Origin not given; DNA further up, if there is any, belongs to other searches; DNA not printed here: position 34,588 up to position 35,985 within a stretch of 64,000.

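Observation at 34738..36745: Truncated, apparently polymerase-dead DnaE-like gene coupled to a WYL regulator and a PD-(D/E)xK protein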

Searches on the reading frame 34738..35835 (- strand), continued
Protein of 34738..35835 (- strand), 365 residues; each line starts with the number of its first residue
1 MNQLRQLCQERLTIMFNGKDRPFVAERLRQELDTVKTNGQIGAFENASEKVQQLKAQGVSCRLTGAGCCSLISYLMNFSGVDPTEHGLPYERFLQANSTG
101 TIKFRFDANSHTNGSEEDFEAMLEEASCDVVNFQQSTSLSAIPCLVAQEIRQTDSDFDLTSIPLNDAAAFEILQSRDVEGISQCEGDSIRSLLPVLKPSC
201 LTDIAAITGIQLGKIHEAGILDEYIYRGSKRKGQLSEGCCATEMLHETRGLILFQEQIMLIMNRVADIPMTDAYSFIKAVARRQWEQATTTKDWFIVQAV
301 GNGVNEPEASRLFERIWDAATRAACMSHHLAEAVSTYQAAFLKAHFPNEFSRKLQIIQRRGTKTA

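Call 30: predict_structure(alignment_id=A1)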
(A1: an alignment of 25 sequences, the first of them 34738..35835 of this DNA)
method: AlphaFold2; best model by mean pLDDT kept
length: 365 residues; sequences in the alignment: 25
mean_pLDDT: 84.0   pTM: 0.84
mean pLDDT of the five models: 84.0, 83.1, 82.7, 80.0, 78.7
residues with pLDDT >= 90: 178; 70-90: 133; 50-70: 27; < 50: 27
segments of 3 or more residues with pLDDT < 50: 228-250, 363-365
pLDDT, mean of each block of 10 residues (from residue 1): 85 89 94 92 93 91 92 94 90 78 90 77 92 90 91 90 92 90 79 82 84 60 54 38 44 79 92 91 88 95 92 87 86 94 97 87 49
secondary structure, 60 per line:
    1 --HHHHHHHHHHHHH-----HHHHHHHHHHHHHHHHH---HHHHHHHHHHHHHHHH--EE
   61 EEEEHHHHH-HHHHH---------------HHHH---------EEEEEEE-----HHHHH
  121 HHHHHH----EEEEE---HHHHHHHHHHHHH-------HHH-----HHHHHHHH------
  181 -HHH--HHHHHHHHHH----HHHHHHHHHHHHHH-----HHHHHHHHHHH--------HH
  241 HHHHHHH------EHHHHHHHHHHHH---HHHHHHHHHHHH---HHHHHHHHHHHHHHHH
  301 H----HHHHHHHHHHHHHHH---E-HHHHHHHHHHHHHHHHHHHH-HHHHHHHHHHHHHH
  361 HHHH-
elements in order: H3-15 H21-37 H41-56 E59-64 H65-69 H71-75 H91-94 E104-110 H116-126 E131-135 H139-151 H167-174 H187-196 H201-214 H220-230 H239-247 H255-266 H270-281 H285-301 H306-320 H326-345 H347-364

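Call 32: search_protein_representatives(alignment_id=A1)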
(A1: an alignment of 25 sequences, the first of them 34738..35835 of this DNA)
Query: 25 sequences, 359 profile positions. Proteins with E-value up to 0.001 (for the whole library): 22625; up to 1e-10: 13675; up to 1e-30: 4766. The best 150 are listed.
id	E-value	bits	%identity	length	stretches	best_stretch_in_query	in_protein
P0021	2.9e-172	589.1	-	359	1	1-359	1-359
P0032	5.3e-147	506.0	-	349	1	1-358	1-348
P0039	4.0e-129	447.2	-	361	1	1-357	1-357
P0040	6.6e-116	403.7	-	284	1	76-359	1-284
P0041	3.4e-108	378.3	-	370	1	2-357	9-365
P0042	3.9e-84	299.2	-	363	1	2-356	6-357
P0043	7.9e-84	298.1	-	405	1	2-358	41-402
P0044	9.0e-80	284.8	-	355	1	4-355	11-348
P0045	2.6e-79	283.3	-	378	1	2-358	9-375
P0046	6.8e-79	281.9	-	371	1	4-356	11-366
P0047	3.1e-78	279.8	-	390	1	16-357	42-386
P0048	3.1e-77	276.4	-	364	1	2-354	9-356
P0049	3.8e-77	276.2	-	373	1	2-356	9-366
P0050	5.1e-76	272.5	-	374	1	2-354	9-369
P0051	2.0e-75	270.5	-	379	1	24-357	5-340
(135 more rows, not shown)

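Call 33: fold_search(model_id=the predicted structure, library=pdb)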
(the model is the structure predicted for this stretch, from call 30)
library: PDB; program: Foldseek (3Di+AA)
matches with E <= 10: 237; with E <= 0.001: 19
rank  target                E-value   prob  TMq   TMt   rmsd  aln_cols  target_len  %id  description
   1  4iqj_C                1.2e-14  1.00  0.77  0.25   9.4       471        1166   19  Structure of PolIIIalpha-Tauc-DNA complex suggests an atomic model of the replisome (released 2013-03-13)
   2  4iqj_D                7.0e-14  1.00  0.77  0.25   8.7       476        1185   20  Structure of PolIIIalpha-Tauc-DNA complex suggests an atomic model of the replisome (released 2013-03-13)
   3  2hpi                  8.0e-14  1.00  0.76  0.26   8.9       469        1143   20  Eubacterial and Eukaryotic Replicative DNA Polymerases are not Homologous: X-ray Structure of DNA Polymerase III (released 2006-09-19)
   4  4iqj_A                8.0e-14  1.00  0.75  0.25   9.3       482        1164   20  Structure of PolIIIalpha-Tauc-DNA complex suggests an atomic model of the replisome (released 2013-03-13)
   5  7pu7_A                9.9e-14  1.00  0.77  0.28   9.6       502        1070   20  DNA polymerase from M. tuberculosis (released 2022-02-23)
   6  3e0d_A                2.1e-13  1.00  0.75  0.25   8.5       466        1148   20  Insights into the Replisome from the Crystral Structure of the Ternary Complex of the Eubacterial DNA Polymerase III a (released 2008-09-23)
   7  4jom                  3.3e-13  1.00  0.80  0.34   8.5       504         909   20  Structure of E. coli Pol III 3mPHP mutant (released 2013-05-29)
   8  5fkv_A                3.3e-13  1.00  0.78  0.27  10.0       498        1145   19  cryo-EM structure of the E. coli replicative DNA polymerase complex bound to DNA (DNA polymerase III alpha, beta, epsi (released 2015-11-25)
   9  4iqj_B                6.4e-13  1.00  0.76  0.25   9.4       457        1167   20  Structure of PolIIIalpha-Tauc-DNA complex suggests an atomic model of the replisome (released 2013-03-13)
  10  2hnh                  7.3e-13  1.00  0.81  0.34   8.3       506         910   19  Crystal structure of the catalytic alpha subunit of E. coli replicative DNA polymerase III (released 2006-09-19)
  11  5lew                  1.2e-12  1.00  0.78  0.33   8.6       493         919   20  DNA polymerase (released 2017-10-25)
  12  5fku_A                1.9e-12  1.00  0.76  0.26   8.8       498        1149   20  cryo-EM structure of the E. coli replicative DNA polymerase complex in DNA free state (DNA polymerase III alpha, beta, (released 2015-11-25)
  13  5fkw_A                3.0e-12  1.00  0.78  0.33   8.9       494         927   20  cryo-EM structure of the E. coli replicative DNA polymerase complex bound to DNA (DNA polymerase III alpha, beta, epsi (released 2015-11-25)
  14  2hqa                  3.8e-12  1.00  0.78  0.33   8.6       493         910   20  Crystal structure of the catalytic alpha subunit of E. Coli replicative DNA polymerase III (released 2006-09-19)
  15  9qpc_A                3.0e-06  1.00  0.66  0.22   8.3       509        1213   12  DNA polymerase with inhibitor (released 2025-09-24)
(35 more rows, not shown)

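Call 35: find_related_loci(query=A1, collection=genome_contigs, flank=10000)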
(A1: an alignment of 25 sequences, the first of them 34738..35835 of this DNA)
Query A1 (365 aa) in genome_contigs; peptide patterns used: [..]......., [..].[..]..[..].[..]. (x = any residue, [..] = any of these).
600 stretches matched a pattern (row limit reached: there are more); 573 encode a relative of the query (tblastn E <= 1e-3); the best 80 are kept; 80 distinct loci.
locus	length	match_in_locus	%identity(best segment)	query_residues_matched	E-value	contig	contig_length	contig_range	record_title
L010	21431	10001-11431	33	4-350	5e-35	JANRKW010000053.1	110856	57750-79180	MAG: Isosphaeraceae bacterium isolate bins.117 k141_3597538, whole genome shotgun sequence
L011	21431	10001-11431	34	4-350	1e-34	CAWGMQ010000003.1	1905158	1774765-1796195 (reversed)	MAG: uncultured Planctomycetota bacterium isolate MFD09567.bin.1.13 genome assembly, contig: contig_18, whole genome sho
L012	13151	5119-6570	34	4-354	1e-32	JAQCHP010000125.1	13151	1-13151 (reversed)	MAG: Planctomycetota bacterium isolate casp40-mb.246 NODE_11134_length_13151_cov_0.080218, whole genome shotgun sequence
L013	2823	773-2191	35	4-350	3e-32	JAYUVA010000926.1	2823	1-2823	MAG: Candidatus Kuenenia sp. isolate GL124_DN_metabat_128 GL124_DN_metabat_128_925, whole genome shotgun sequence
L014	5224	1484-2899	36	4-350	9e-32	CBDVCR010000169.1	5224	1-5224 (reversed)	MAG TPA_asm: uncultured bacterium isolate SRR22302368_binner23_Refined_11 genome assembly, contig: ERZ25747235.10429, wh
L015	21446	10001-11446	33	2-350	4e-31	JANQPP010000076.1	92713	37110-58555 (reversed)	MAG: Pirellulales bacterium isolate IP29b_bin.168 k99_3538235, whole genome shotgun sequence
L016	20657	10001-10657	33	129-350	1e-30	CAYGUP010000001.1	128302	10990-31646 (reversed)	MAG TPA_asm: uncultured Planctomycetaceae bacterium isolate ERP117304_co3_237 genome assembly, contig: NODE_173_length_1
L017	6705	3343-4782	32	4-350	4e-30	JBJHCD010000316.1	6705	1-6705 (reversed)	MAG: Pirellulaceae bacterium isolate SF2967_J5348.metabat2_refined.036_sub NODE_11281_length_6705_cov_0.986622, whole ge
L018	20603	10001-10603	33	150-350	3e-30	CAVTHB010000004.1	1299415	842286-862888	MAG: uncultured Nitrospira sp. isolate MFD05942.bin.3.267 genome assembly, contig: contig_5689, whole genome shotgun seq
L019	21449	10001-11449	34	4-354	6e-30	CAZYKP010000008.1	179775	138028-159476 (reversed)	MAG TPA_asm: uncultured Pirellulales bacterium isolate SRP128890_co1_145 genome assembly, contig: NODE_74_length_179775_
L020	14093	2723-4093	33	20-350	6e-30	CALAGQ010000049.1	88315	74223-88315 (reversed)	MAG TPA_asm: uncultured Nitrospina sp. isolate ERR2206756_bin.76_CONCOCT_v1.1_MAG genome assembly, contig: ERZ887841.39,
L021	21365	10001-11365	31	27-354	7e-30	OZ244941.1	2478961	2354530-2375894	MAG: Nitrospirales bacterium isolate d54ef826-7012-47b5-b64d-02185f84ce6e genome assembly, chromosome: 1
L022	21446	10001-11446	33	2-350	1e-29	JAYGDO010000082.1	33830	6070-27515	MAG: Pirellulales bacterium isolate OC3_1000m_MAG_224 OC3_1000m_contig_5220887, whole genome shotgun sequence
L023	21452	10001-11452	34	4-354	5e-30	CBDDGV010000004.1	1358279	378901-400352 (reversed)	MAG: Lacipirellulaceae bacterium isolate 234f8b4f-acd0-43f5-938d-04523d6fc22b genome assembly, contig: contig_4, whole g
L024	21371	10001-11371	32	20-350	8e-30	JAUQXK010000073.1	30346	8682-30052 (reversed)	MAG: Desulfobacterales bacterium isolate BIN27 contig_105861, whole genome shotgun sequence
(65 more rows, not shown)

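Call 39: find_related_loci(query=window:34738-35835:-, collection=viral_contigs, flank=10000)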
Query window:34738-35835:- (365 aa) in viral_contigs; peptide patterns used: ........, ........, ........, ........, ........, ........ (x = any residue, [..] = any of these).
13 stretches matched a pattern; 1 encode a relative of the query (tblastn E <= 1e-3); 1 distinct loci.
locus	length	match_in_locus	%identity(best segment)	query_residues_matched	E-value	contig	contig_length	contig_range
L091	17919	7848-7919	54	327-350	5e-5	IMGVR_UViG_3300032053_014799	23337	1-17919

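Call 43: find_homologous_proteins(query=A2, max_evalue=1e-30)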
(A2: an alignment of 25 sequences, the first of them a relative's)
Query A2 (25 sequences) (355 aa, profile of the alignment): 22 proteins with E <= 1e-30 among 8000 candidates.
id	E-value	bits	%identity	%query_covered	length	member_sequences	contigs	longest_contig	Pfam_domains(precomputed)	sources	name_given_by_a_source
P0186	3.9e-126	439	34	97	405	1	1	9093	PF17657.7,PF07733.19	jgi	jgi:DNA polymerase III alpha subunit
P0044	4.9e-125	435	100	100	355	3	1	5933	PF17657.7,PF07733.19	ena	-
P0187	3.9e-122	426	65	99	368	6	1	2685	PF17657.7,PF07733.19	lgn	-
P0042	4.4e-120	419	40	98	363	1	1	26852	PF17657.7,PF07733.19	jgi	-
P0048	1.9e-115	404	42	98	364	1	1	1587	PF17657.7,PF07733.19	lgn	-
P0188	3.5e-115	403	53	99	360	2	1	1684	PF17657.7,PF07733.19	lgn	-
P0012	1.7e-114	401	33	95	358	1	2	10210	PF17657.7,PF07733.19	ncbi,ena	-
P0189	8.2e-110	385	35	89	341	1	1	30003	PF17657.7,PF07733.19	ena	-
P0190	1.6e-104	368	42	86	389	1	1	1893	PF17657.7,PF07733.19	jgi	jgi:DNA polymerase III alpha subunit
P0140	8.9e-102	359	25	98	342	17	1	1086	PF17657.7,PF07733.19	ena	-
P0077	3.9e-101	357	29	96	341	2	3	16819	PF17657.7,PF07733.19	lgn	-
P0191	2.3e-99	351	23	98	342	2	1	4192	PF17657.7,PF07733.19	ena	-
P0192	5.9e-98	346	24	99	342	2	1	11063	PF17657.7,PF07733.19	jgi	jgi:DNA polymerase III alpha subunit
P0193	7.1e-97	343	23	98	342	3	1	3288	PF17657.7,PF07733.19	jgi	jgi:DNA polymerase III alpha subunit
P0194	1.1e-96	342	23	98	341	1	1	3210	PF17657.7,PF07733.19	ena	-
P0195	3.0e-95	337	22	99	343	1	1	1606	PF17657.7,PF07733.19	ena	-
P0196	4.7e-93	330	29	96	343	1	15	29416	PF17657.7,PF07733.19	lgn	-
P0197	6.7e-87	310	24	90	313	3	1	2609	PF17657.7,PF07733.19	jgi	jgi:DNA polymerase-3 subunit alpha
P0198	1.2e-81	293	31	88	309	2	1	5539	PF17657.7,PF07733.19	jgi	jgi:DNA polymerase III alpha subunit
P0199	4.4e-65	238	23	74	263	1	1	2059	PF17657.7,PF07733.19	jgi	jgi:hypothetical protein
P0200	1.2e-51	194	26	90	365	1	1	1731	PF17657.7,PF07733.19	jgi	jgi:DNA polymerase III alpha subunit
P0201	2.2e-40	157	27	36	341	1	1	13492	PF00589.28,PF07733.19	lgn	-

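Call 44: find_encoding_contigs(protein=P0042, flank=10000, max_places=1)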
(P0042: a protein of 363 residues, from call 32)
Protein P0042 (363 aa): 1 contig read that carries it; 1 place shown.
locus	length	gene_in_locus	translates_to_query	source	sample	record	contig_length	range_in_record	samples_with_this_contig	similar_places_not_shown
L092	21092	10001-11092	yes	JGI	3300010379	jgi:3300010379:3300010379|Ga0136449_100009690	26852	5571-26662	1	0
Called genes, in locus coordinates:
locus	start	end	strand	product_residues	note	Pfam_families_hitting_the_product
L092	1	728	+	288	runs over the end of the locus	-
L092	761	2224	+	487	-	-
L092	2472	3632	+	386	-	PF00266:Aminotran_5, PF01212:Beta_elim_lyase (weak), PF01041:DegT_DnrJ_EryC1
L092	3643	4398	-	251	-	PF26340:DNA-SBD_ScoMcrA, PF13391:HNH_2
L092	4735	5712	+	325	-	PF06067:DUF932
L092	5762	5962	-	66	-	-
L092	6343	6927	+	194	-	-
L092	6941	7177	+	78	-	-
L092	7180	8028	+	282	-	PF12705:PDDEXK_1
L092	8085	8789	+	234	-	-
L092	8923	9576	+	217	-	-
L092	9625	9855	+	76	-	-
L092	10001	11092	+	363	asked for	PF07733:DNA_pol3_alpha, PF17657:DNA_pol3_finger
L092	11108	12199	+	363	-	PF08279:HTH_11, PF13280:WYL, PF25583:WCX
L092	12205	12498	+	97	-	-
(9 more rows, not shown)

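Call 45: find_encoding_contigs(protein=P0196, flank=10000, max_places=2)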
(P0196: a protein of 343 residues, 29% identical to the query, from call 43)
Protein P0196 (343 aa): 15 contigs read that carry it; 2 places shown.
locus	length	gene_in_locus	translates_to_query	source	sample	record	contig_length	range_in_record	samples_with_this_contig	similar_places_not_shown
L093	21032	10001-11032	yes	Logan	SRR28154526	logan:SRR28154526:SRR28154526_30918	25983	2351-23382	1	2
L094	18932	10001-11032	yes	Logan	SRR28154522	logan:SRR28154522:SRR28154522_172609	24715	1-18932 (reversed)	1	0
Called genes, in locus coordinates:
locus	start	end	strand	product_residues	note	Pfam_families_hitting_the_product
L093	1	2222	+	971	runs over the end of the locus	PF00690:Cation_ATPase_N, PF00122:E1-E2_ATPase, PF13246:Cation_ATPase, PF00702:Hydrolase, PF00689:Cation_ATPase_C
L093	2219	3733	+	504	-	PF19335:HMBD, PF25919:BSH_CusB, PF25973:BSH_CzcB, PF25944:Beta-barrel_RND (faint), PF25954:Beta-barrel_RND_2, PF19335:HMBD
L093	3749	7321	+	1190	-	PF00873:ACR_tran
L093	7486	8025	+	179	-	-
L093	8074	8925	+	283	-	PF12705:PDDEXK_1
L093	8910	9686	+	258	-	-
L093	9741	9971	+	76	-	-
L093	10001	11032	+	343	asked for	PF07733:DNA_pol3_alpha, PF17657:DNA_pol3_finger (weak)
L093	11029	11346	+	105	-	PF08279:HTH_11, PF12840:HTH_20 (weak), PF13384:HTH_23 (weak)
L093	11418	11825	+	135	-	-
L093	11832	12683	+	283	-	PF04371:PAD_porph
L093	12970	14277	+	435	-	PF00753:Lactamase_B (faint), PF12706:Lactamase_B_2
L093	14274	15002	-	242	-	-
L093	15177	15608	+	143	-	PF08279:HTH_11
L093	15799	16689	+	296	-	-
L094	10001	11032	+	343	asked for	PF07733:DNA_pol3_alpha, PF17657:DNA_pol3_finger (weak)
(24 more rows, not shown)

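Call 46: find_encoding_contigs(protein=P0186, flank=10000, max_places=1)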
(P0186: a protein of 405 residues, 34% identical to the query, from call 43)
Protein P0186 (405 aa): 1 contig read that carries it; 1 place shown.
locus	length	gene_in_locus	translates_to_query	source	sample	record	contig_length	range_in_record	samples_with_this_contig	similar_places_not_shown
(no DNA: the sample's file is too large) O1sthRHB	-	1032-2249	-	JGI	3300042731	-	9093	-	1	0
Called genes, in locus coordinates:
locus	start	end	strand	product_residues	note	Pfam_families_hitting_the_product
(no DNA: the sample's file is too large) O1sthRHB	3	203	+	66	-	?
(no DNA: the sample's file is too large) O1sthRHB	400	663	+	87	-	-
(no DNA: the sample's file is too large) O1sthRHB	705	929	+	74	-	-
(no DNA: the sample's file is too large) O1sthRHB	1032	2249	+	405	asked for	PF07733:DNA_pol3_alpha, PF17657:DNA_pol3_finger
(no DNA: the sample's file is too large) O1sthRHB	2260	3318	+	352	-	PF08279:HTH_11, PF19187:HTH_PafC (weak), PF13280:WYL, PF25583:WCX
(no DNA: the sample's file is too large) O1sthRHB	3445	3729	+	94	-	-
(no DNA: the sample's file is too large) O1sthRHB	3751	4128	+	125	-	-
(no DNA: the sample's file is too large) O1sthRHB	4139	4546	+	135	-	-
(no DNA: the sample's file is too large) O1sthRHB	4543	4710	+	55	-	-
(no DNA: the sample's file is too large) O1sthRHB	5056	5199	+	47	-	-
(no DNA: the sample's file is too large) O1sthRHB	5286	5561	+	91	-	-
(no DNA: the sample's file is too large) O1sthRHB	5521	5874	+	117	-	-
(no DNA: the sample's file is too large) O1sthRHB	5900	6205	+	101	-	-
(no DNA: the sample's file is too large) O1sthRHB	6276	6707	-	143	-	-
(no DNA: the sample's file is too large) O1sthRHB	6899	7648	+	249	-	PF03130:HEAT_PBS (faint), PF25786:HEAT_GCN1_C (faint), PF13513:HEAT_EZ (faint), PF22956:PIK3R4-like_middle (faint), PF01602:Adaptin_N (faint), PF02985:HEAT (faint), PF13646:HEAT_2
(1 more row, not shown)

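Call 48: search_dna_similar(query=window:34738-35835:-, collection=plasmids, mode=protein, max_rows=12)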
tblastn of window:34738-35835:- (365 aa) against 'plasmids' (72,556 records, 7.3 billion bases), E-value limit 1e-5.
Records with a match: 1382; places in all: 1429; records where one place covers at least 80% of the query: 8.
Best place of each record, by identity: <60% 1382.
By first word of the organism name: Escherichia 183; Burkholderia 135; Klebsiella 130; Agrobacterium 117; Rhizobium 114; Streptomyces 106; Yersinia 62; Enterobacter 53; Sinorhizobium 50; Salmonella 47; and 115 more.
By predicted mobility (MOB-suite, as given by PLSDB): non-mobilizable 906; conjugative 368; mobilizable 108.
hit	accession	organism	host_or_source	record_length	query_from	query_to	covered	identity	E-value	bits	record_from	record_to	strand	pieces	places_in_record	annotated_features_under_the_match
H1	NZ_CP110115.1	Arthrobacter sp. YA7-1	Solanum lycopersicum,Tomato (Solanum ...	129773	15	350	80%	29.1%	6e-9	121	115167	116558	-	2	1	dnaE: DNA polymerase III subunit alpha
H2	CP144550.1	Sulfitobacter pontiacus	cell culture,salt marsh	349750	34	351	87%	25.4%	8e-9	65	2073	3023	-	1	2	record has no annotation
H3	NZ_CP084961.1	Sulfitobacter pontiacus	cell culture,Seawater from the North ...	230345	34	351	87%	25.2%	4e-9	66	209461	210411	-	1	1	error-prone DNA polymerase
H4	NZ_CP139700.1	Sulfitobacter pontiacus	Bacterial Culture,hydrothermal vent ...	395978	34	351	87%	25.2%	4e-9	66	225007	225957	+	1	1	error-prone DNA polymerase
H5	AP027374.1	Sulfitobacter pontiacus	-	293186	34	351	87%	25.2%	4e-9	66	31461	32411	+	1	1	dnaE2: error-prone DNA polymerase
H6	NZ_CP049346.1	Sulfitobacter pontiacus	-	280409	34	351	87%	25.2%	5e-9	66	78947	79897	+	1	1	error-prone DNA polymerase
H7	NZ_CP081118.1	Sulfitobacter pontiacus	-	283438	34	351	87%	25.2%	5e-9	66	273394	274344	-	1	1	error-prone DNA polymerase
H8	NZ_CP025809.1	Sulfitobacter sp. SK025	Marine surface water,North Sea (surface ...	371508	34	351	87%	25.2%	5e-9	66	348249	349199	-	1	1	error-prone DNA polymerase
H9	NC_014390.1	Butyrivibrio proteoclasticus B316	-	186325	4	364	99%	21.8%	3e-11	72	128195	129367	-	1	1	hypothetical protein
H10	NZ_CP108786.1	Embleya sp. NBC_00888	-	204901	107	347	66%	29.5%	4e-10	69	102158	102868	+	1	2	dnaE: DNA polymerase III subunit alpha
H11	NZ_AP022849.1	Bosea sp. ANAM02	Callyspongia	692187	106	354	68%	28.5%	1e-15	86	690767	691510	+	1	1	none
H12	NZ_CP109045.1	Streptomyces halstedii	-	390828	98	347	68%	27.6%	1e-13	80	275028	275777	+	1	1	dnaE: DNA polymerase III subunit alpha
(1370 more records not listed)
